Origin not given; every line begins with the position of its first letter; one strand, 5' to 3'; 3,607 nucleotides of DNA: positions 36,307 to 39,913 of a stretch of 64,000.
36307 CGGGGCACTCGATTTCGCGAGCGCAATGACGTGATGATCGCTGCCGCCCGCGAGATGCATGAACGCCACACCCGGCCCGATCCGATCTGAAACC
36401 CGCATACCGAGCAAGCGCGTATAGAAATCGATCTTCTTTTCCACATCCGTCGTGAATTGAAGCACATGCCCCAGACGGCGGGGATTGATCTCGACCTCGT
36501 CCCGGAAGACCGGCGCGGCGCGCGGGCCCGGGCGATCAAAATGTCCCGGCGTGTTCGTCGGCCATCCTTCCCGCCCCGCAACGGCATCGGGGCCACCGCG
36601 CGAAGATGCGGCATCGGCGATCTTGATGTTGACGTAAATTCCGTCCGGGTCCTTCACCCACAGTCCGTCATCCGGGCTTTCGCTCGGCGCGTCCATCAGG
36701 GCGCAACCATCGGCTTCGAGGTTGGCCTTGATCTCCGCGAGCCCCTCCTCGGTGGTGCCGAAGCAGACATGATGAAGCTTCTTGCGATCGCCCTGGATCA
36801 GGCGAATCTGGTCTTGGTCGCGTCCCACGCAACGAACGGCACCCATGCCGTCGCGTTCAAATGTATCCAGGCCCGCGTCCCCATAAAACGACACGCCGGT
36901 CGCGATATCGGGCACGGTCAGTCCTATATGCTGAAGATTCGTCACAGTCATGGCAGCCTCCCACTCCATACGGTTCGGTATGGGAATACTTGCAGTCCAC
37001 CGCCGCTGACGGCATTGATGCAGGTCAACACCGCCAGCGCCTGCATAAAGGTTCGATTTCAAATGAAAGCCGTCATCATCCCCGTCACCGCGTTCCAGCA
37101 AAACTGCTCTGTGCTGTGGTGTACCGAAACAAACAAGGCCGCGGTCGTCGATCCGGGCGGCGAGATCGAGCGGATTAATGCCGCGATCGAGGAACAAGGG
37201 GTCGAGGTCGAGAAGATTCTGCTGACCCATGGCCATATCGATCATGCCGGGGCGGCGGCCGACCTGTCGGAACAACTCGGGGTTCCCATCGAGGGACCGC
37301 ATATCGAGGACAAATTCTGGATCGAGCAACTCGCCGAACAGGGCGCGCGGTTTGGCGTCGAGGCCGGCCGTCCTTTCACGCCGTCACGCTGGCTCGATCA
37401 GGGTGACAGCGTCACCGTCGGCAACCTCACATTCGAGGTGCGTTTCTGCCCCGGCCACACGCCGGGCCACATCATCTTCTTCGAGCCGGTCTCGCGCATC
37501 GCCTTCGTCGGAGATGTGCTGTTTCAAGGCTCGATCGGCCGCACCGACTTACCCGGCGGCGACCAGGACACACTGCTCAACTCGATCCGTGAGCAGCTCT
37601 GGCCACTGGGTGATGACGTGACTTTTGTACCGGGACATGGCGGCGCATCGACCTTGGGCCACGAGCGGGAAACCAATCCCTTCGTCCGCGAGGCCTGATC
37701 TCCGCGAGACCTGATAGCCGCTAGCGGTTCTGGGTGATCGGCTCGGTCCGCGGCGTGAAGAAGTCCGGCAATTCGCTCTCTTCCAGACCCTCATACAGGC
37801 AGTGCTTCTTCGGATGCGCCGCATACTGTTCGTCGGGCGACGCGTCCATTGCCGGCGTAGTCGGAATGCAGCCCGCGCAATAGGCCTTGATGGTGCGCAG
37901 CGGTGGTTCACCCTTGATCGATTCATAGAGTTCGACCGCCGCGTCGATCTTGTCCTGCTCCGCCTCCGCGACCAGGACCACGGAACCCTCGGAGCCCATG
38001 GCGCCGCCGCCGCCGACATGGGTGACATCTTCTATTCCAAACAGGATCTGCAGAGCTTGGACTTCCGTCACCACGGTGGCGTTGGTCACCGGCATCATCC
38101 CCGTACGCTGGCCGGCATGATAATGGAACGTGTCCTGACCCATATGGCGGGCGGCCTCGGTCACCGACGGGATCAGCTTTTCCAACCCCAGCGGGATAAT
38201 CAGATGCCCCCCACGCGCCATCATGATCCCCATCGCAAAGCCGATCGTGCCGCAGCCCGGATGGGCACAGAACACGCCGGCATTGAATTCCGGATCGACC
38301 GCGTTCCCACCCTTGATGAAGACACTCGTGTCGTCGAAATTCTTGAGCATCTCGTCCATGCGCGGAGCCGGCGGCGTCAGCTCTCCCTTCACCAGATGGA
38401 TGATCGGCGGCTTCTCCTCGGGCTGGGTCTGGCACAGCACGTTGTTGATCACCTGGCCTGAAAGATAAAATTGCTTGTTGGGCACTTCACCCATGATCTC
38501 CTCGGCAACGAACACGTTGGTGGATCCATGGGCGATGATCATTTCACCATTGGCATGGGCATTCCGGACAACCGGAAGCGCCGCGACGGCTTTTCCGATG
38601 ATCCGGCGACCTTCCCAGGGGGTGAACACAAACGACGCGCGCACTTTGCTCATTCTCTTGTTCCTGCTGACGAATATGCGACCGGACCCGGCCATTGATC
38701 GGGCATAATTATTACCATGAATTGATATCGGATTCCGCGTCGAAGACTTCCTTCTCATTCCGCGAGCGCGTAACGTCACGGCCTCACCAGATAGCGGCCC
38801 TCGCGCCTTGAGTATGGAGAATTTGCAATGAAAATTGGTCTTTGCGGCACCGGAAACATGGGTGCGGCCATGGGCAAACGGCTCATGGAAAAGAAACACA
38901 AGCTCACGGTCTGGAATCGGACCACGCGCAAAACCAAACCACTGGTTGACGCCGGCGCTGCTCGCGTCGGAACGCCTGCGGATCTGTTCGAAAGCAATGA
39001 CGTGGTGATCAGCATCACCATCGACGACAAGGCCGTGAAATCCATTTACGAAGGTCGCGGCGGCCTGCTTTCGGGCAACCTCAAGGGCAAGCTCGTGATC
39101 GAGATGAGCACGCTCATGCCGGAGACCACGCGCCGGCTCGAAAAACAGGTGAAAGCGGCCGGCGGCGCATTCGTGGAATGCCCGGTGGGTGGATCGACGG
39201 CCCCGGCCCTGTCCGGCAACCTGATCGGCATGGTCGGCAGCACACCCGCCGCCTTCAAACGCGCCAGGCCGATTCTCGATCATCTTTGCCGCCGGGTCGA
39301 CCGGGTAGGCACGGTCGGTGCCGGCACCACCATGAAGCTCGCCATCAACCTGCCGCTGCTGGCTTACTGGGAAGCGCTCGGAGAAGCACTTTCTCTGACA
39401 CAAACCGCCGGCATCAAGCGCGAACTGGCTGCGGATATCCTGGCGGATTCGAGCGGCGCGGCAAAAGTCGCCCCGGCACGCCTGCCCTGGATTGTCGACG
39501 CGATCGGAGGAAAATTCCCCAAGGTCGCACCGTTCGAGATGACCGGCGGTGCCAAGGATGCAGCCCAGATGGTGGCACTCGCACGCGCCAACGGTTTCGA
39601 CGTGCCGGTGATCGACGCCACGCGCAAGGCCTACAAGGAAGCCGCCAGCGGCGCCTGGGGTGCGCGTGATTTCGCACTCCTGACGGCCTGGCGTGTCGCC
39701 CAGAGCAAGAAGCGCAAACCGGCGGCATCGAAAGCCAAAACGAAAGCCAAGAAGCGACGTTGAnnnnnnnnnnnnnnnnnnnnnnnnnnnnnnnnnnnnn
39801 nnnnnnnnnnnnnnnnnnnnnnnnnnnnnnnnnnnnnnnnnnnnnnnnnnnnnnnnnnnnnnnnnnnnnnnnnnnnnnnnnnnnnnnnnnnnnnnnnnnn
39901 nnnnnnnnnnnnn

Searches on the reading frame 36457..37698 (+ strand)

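Call 15: search_protein_families(library=pfam, proteins=[window:36457-37698:+], max_evalue=0.001)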
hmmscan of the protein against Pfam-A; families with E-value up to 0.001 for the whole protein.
window:36457-37698:+ (413 aa): 2 families
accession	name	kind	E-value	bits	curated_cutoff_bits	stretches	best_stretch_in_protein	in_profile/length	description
PF00753.33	Lactamase_B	-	9.5e-37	127.3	22.7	1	211-394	2-196/196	Metallo-beta-lactamase superfamily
PF12706.13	Lactamase_B_2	-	7.9e-06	26.1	27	1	245-332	25-109/200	Beta-lactamase superfamily domain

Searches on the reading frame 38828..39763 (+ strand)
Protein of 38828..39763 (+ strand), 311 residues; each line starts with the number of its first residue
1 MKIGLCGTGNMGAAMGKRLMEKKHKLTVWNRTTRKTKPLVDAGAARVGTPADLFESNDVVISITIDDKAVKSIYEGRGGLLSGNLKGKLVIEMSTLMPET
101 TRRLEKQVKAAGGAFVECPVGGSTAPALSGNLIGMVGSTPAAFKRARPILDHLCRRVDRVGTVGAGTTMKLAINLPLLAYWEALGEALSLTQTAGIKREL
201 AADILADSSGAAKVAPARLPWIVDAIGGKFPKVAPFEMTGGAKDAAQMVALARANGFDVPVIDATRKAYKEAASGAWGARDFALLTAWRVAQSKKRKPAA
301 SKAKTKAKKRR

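Call 15: search_protein_families(library=pfam, proteins=[window:38828-39763:+], max_evalue=0.001)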
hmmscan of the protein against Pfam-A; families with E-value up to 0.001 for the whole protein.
window:38828-39763:+ (311 aa): 5 families
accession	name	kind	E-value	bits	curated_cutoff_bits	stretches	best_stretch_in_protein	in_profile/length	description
PF03446.21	NAD_binding_2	-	4.8e-41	140.9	21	1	2-158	1-157/161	NAD binding domain of 6-phosphogluconate dehydrogenase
PF14833.11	NAD_binding_11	-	1.1e-12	48.8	30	1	164-283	1-116/122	NAD-binding of NADP-dependent 3-hydroxyisobutyrate dehydrogenase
PF03807.23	F420_oxidored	-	4.6e-08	34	21.6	1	2-93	1-91/94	NADP oxidoreductase coenzyme F420-dependent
PF01488.26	Shikimate_DH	-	5.6e-05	23.7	24.3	1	2-65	14-84/138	Shikimate / quinate 5-dehydrogenase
PF02826.25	2-Hacid_dh_C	-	9.3e-05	22.3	25.1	1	2-68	38-103/178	D-isomer specific 2-hydroxyacid dehydrogenase, NAD binding domain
